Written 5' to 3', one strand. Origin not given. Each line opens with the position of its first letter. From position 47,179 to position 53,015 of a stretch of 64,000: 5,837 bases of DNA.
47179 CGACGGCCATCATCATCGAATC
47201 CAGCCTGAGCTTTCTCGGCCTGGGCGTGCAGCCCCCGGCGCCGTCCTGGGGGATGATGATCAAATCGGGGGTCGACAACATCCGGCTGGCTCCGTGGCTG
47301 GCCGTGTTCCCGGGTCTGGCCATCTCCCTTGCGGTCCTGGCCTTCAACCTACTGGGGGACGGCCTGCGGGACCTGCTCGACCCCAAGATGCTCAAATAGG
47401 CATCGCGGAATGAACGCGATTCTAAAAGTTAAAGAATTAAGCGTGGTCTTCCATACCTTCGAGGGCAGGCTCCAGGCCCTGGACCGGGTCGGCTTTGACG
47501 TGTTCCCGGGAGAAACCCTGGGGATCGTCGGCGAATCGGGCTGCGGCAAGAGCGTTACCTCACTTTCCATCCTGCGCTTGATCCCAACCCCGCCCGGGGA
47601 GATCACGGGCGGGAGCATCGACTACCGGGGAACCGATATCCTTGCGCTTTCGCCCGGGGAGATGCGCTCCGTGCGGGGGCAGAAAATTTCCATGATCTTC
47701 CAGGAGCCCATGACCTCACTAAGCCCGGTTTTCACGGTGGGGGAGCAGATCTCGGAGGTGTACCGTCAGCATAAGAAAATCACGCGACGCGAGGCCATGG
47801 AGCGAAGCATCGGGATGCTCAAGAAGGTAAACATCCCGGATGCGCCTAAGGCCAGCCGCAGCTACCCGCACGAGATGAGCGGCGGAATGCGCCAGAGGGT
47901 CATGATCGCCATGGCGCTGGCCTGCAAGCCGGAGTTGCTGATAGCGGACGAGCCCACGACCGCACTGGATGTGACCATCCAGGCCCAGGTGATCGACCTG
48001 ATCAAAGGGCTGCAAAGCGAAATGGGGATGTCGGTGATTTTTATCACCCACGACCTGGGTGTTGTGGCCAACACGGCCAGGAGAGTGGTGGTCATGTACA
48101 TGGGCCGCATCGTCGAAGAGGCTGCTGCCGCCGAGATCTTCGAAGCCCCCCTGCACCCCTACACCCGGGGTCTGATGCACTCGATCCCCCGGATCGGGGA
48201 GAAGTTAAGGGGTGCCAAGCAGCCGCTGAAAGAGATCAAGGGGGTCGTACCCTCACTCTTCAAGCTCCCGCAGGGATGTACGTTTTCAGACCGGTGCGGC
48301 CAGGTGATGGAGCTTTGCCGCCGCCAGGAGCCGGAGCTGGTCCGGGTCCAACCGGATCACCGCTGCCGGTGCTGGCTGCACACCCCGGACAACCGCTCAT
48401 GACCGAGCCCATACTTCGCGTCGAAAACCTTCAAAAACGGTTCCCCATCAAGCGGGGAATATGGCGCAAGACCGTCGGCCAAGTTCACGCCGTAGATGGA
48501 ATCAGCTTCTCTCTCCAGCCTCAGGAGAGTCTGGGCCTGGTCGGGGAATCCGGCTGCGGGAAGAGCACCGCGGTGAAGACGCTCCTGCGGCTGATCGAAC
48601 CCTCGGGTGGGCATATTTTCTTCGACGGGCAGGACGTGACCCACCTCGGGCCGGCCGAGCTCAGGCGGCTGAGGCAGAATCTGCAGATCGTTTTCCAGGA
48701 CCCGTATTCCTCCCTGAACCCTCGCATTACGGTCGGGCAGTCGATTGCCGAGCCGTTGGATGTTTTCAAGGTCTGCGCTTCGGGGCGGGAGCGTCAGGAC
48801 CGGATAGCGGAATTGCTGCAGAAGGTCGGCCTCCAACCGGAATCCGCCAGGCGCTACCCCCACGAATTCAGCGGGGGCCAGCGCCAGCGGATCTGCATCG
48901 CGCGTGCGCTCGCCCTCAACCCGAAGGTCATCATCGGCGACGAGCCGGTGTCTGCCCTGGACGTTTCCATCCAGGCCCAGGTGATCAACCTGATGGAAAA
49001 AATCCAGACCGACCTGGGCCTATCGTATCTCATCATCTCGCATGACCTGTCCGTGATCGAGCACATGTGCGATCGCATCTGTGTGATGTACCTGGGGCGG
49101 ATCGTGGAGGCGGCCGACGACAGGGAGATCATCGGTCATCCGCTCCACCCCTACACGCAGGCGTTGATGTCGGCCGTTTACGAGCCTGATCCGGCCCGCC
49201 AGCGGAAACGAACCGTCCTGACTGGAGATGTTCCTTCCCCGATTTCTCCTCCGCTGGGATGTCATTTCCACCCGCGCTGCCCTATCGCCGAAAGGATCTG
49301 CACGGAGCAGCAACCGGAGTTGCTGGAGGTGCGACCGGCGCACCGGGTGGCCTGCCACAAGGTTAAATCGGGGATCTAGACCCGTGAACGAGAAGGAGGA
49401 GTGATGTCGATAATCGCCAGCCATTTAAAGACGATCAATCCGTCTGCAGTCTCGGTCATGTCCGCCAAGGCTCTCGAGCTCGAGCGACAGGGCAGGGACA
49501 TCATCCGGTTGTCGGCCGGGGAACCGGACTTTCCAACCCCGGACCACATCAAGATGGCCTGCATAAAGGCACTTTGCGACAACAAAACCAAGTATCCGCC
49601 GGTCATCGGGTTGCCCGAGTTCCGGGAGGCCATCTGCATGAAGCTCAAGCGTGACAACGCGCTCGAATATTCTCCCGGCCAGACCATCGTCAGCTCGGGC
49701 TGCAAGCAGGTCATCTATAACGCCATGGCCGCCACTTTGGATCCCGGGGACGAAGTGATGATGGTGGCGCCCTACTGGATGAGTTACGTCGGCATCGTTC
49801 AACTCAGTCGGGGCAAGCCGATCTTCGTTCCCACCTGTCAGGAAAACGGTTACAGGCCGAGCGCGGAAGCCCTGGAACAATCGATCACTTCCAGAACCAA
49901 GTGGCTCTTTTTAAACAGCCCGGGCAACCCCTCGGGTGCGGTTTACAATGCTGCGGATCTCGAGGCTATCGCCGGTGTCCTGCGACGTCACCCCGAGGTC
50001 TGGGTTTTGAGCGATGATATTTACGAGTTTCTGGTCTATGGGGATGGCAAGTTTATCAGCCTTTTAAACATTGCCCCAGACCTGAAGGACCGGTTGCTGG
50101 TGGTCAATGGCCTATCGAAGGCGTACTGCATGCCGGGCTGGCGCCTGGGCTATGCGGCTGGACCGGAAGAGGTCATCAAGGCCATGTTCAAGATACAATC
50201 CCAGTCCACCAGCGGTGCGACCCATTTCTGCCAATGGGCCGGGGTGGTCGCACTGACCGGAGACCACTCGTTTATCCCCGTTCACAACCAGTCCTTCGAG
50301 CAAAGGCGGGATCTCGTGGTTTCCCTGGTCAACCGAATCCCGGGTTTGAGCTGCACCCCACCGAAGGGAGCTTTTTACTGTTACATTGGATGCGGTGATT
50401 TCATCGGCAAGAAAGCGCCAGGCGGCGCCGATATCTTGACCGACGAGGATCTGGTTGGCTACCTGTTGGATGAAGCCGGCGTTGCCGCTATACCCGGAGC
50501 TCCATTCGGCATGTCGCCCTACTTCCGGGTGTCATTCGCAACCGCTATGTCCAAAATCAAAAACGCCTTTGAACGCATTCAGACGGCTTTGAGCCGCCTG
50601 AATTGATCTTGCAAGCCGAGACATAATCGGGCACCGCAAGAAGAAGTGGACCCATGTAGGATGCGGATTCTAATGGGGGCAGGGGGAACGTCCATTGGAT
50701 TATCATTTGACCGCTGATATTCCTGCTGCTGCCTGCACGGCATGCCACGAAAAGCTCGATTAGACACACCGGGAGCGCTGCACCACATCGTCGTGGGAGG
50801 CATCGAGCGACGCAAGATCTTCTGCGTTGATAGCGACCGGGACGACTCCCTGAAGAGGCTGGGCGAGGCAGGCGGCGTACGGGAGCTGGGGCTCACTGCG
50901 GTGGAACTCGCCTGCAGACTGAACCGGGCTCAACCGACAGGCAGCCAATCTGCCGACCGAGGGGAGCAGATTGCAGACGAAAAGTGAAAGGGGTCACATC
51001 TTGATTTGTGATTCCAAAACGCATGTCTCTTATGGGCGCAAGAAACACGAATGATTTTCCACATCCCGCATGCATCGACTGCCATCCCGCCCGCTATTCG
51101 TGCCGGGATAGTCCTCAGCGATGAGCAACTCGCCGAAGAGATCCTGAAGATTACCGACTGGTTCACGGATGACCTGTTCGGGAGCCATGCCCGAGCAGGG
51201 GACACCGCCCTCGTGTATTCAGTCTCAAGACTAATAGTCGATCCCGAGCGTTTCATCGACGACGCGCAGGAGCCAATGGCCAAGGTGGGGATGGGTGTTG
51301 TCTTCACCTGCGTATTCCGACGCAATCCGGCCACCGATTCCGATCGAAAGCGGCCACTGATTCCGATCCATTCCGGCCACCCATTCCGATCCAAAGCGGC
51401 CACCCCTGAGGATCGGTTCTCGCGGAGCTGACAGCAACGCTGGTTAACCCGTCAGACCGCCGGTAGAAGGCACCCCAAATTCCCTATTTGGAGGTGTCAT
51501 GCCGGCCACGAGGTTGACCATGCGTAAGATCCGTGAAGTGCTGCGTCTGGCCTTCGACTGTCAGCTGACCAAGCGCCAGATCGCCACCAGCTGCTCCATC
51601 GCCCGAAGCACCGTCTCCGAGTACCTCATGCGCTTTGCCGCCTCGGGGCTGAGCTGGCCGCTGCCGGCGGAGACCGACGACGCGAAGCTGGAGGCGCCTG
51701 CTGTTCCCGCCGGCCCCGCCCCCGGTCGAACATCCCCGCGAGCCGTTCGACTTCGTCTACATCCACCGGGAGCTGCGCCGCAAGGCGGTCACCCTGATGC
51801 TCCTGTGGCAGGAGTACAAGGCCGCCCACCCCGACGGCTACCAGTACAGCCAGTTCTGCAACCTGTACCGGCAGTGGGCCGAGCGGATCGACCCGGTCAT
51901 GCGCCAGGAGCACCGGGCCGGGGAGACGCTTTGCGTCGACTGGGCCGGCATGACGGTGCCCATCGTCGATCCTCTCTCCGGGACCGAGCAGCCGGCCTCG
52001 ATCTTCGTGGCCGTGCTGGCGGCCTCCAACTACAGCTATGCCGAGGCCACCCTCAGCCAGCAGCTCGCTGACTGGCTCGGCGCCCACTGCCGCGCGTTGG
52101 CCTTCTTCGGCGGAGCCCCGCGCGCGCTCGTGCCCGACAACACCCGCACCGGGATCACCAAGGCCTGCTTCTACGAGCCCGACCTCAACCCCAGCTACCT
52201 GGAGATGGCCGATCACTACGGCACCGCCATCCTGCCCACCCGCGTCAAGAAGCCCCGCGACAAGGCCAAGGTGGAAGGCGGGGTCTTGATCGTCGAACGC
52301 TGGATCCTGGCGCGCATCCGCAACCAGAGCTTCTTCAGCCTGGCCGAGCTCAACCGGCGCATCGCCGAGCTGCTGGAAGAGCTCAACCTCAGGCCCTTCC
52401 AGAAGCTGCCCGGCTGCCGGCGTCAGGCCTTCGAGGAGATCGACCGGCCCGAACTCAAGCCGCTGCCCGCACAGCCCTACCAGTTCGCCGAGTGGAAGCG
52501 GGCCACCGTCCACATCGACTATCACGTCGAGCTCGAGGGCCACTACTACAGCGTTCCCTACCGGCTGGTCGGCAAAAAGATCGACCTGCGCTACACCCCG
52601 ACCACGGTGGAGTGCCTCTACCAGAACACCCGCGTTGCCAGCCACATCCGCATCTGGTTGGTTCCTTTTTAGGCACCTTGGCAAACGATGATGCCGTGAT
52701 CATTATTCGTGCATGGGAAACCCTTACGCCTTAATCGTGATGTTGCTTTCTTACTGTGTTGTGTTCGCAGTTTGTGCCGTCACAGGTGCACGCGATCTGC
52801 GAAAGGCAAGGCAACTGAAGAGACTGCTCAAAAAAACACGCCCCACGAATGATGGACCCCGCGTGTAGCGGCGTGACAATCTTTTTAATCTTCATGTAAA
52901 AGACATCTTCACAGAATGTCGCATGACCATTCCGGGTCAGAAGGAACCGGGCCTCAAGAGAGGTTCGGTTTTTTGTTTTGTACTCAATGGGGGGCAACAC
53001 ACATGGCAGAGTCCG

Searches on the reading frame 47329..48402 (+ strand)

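Call 26: search_protein_families(library=pfam, max_evalue=0.001, proteins=[window:47329-48402:+])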
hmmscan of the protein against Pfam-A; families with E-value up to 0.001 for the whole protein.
window:47329-48402:+ (357 aa): 4 families
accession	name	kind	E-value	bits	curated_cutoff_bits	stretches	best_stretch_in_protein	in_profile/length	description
PF00005.33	ABC_tran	-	1.2e-28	100.9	25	1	51-211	1-137/137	ABC transporter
PF08352.17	oligo_HPY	-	2.4e-19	69.9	27.1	1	262-330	1-65/65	Oligopeptide/dipeptide transporter, C-terminal region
PF13304.12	AAA_21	-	9.6e-05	23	27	1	180-246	235-303/304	AAA domain, putative AbiEii toxin, Type IV TA system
PF02463.25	SMC_N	-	0.00018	21.5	40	1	65-258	28-213/220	RecF/RecN/SMC N terminal domain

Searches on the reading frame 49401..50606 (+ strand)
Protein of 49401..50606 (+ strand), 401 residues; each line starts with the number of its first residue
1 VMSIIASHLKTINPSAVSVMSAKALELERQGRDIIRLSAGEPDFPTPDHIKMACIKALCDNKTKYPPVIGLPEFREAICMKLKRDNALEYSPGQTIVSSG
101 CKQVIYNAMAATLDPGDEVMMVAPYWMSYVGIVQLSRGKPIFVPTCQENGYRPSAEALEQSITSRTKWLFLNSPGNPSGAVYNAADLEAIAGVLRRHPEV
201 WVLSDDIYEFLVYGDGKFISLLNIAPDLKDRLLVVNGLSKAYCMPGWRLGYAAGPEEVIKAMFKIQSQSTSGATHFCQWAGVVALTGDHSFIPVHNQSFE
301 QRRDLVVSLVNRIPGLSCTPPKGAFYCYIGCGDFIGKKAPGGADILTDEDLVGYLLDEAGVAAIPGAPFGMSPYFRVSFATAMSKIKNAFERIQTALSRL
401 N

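Call 26: search_protein_families(library=pfam, max_evalue=0.001, proteins=[window:49401-50606:+])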
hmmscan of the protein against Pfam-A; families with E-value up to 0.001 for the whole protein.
window:49401-50606:+ (401 aa): 3 families
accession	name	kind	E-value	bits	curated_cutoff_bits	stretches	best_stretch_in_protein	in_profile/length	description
PF00155.27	Aminotran_1_2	-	9.3e-75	252.5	19.7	1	33-393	2-361/361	Aminotransferase class I and II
PF01041.23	DegT_DnrJ_EryC1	-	1.7e-05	24.7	19.8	1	97-170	45-117/360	DegT/DnrJ/EryC1/StrS aminotransferase family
PF01053.26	Cys_Met_Meta_PP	-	0.00039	19.5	27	1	87-205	63-173/381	Cys/Met metabolism PLP-dependent enzyme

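Call 39: find_encoding_contigs(protein=window:49401-50606:+, flank=1000, max_places=4)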
Protein window:49401-50606:+ (401 aa): no gene with exactly this product is on record in the collection.

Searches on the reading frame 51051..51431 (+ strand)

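Call 26: search_protein_families(library=pfam, max_evalue=0.001, proteins=[window:51051-51431:+])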
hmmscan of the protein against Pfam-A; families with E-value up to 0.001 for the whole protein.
window:51051-51431:+ (126 aa): 1 family
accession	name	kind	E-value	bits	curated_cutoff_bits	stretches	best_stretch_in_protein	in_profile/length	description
PF05013.17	FGase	-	3e-17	63.9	28.9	1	1-97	3-96/219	N-formylglutamate amidohydrolase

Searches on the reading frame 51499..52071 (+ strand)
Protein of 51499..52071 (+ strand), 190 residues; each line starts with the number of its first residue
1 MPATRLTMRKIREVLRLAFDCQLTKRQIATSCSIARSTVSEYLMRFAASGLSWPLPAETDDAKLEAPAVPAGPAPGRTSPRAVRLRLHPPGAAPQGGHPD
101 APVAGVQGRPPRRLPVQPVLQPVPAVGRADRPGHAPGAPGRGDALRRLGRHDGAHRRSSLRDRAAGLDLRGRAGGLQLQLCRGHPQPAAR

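Call 8: search_protein_families(library=pfam, max_evalue=1, proteins=[window:51499-52071:+])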
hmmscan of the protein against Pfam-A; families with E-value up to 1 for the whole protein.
window:51499-52071:+ (190 aa): 10 families
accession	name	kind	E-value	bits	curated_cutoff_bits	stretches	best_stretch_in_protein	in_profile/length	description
PF13545.12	HTH_Crp_2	-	0.0018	18.7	27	1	18-51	18-51/70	Crp-like helix-turn-helix domain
PF22979.2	HTH_69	-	0.0045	17.3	27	1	5-51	9-55/69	Winged helix-turn-helix domain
PF13412.12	HTH_24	-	0.011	15.8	21.9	1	20-51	15-46/48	Winged helix-turn-helix DNA-binding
PF04545.22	Sigma70_r4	-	0.013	15.4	24.1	1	12-40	10-38/50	Sigma-70, region 4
PF13384.12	HTH_23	-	0.023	15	24.6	1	14-51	10-46/50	Homeodomain-like domain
PF13551.12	HTH_29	-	0.057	14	28.1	1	22-51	11-41/64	Winged helix-turn helix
PF25213.1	HVO_A0261_N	-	0.081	13.3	35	1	12-50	14-52/86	HVO_A0261 N-terminal domain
PF08281.18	Sigma70_r4_2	-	0.1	12.7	25.7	1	12-45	16-49/54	Sigma-70, region 4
PF14493.12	HTH_40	-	0.12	13.1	27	1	22-55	12-45/89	Helix-turn-helix domain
PF00196.25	GerE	-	0.17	11.9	23.5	1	12-43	8-38/57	Bacterial regulatory proteins, luxR family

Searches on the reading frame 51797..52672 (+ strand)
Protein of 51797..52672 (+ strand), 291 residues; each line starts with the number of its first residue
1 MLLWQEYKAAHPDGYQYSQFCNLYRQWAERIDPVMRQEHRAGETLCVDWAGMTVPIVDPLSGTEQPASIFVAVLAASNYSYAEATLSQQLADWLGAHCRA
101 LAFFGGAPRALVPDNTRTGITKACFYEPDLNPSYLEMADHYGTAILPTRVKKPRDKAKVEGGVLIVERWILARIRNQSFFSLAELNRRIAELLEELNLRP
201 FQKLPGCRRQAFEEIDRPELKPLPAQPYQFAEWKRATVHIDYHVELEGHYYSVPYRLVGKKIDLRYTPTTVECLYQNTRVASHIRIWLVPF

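Call 8: search_protein_families(library=pfam, max_evalue=1, proteins=[window:51797-52672:+])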
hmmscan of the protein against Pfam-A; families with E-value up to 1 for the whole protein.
window:51797-52672:+ (291 aa): 2 families
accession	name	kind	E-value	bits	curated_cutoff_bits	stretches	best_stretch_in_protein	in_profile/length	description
PF22483.2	Mu-transpos_C_2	-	1.5e-20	73.1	27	1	223-287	1-65/73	Mu transposase, C-terminal domain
PF00665.32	rve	-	1.7e-07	31.8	32.6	1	39-153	2-102/102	Integrase core domain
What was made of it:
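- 51499..52672 (+): Frameshifted, 3'-truncated IS21-type transposase gene (HTH, rve and Mu-transposase C-terminal domains). It is joined to the upstream edge of copy 2. Call 8.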

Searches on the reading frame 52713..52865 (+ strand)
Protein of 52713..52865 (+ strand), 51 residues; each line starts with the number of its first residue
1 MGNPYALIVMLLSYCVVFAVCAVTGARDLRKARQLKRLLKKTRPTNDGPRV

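Call 8: search_protein_families(library=pfam, max_evalue=1, proteins=[window:52713-52865:+])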
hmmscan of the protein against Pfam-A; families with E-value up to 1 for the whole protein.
seq(51 aa): 2 families
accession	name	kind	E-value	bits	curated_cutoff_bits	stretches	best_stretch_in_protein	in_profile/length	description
PF07332.16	Phage_holin_3_6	-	0.037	14.5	28.4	1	6-37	72-103/116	Putative Actinobacterial Holin-X, holin superfamily III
PF22132.1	TilS-like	-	0.04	13.8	30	1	22-42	26-46/66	TilS-like substrate binding domain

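Call 46: search_protein_families(library=ncbifam, max_evalue=1, proteins=[window:52713-52865:+])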
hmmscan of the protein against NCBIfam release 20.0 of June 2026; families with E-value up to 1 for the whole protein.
window:52713-52865:+ (51 aa): 0 families

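Call 63: search_protein_families(library=phrogs, max_evalue=0.1, proteins=[window:52713-52865:+])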
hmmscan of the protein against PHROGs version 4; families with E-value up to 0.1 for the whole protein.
window:52713-52865:+ (51 aa): 0 families

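Call 64: search_protein_families(library=padloc, max_evalue=0.1, proteins=[window:52713-52865:+])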
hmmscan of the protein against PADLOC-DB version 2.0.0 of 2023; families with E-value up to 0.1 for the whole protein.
window:52713-52865:+ (51 aa): 0 families
